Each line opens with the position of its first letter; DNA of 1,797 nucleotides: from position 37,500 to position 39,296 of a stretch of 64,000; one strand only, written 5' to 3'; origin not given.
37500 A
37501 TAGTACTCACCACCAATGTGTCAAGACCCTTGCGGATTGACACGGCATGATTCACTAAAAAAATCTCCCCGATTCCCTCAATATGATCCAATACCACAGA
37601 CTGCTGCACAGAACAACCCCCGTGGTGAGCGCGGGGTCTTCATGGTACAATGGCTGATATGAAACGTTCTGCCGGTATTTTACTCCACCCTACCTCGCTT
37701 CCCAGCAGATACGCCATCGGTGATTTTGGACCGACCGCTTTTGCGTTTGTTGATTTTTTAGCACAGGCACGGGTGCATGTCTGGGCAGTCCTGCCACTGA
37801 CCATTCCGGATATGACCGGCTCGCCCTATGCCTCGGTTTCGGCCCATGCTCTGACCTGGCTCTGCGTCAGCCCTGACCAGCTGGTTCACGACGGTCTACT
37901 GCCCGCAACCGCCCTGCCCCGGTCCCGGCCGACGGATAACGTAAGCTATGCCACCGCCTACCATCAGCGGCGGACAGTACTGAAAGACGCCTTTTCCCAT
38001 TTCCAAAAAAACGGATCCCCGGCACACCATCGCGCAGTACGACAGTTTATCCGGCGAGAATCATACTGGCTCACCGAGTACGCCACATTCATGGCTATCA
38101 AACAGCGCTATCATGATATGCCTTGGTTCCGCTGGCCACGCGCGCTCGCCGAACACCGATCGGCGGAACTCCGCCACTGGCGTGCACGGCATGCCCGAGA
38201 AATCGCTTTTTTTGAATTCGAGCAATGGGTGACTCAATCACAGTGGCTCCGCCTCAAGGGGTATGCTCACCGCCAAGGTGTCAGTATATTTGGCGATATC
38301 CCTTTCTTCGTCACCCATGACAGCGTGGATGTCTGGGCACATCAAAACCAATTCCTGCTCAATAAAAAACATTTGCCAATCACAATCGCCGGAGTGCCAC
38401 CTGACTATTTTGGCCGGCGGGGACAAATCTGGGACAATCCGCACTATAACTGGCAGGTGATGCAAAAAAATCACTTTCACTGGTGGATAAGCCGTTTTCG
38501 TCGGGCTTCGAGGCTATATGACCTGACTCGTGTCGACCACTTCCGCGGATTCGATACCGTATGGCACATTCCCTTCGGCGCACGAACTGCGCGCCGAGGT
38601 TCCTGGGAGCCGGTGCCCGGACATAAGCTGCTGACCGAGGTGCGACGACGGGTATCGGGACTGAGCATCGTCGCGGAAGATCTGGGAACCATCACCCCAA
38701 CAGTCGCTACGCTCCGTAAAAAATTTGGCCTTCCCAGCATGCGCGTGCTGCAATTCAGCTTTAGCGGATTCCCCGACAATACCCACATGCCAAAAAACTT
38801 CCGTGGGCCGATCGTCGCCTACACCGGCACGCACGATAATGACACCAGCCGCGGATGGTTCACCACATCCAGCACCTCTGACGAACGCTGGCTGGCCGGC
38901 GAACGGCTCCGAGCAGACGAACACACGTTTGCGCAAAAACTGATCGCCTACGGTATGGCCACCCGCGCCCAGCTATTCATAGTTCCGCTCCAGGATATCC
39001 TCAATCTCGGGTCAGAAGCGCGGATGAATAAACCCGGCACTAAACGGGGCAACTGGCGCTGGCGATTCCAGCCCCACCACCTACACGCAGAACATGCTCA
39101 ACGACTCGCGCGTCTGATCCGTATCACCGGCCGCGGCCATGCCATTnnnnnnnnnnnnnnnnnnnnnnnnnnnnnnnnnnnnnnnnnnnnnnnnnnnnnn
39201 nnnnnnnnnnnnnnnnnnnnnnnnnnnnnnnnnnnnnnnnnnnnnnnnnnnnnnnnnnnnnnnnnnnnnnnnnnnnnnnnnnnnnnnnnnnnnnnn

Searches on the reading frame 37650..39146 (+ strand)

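Call 36: search_protein_families(library=pfam, proteins=[window:37650-39146:+], max_evalue=0.001)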
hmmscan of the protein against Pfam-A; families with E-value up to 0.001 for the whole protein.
window:37650-39146:+ (499 aa): 1 family
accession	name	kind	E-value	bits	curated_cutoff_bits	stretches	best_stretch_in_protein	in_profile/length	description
PF02446.23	Glyco_hydro_77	-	1.8e-155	518.8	25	1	12-477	1-463/465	4-alpha-glucanotransferase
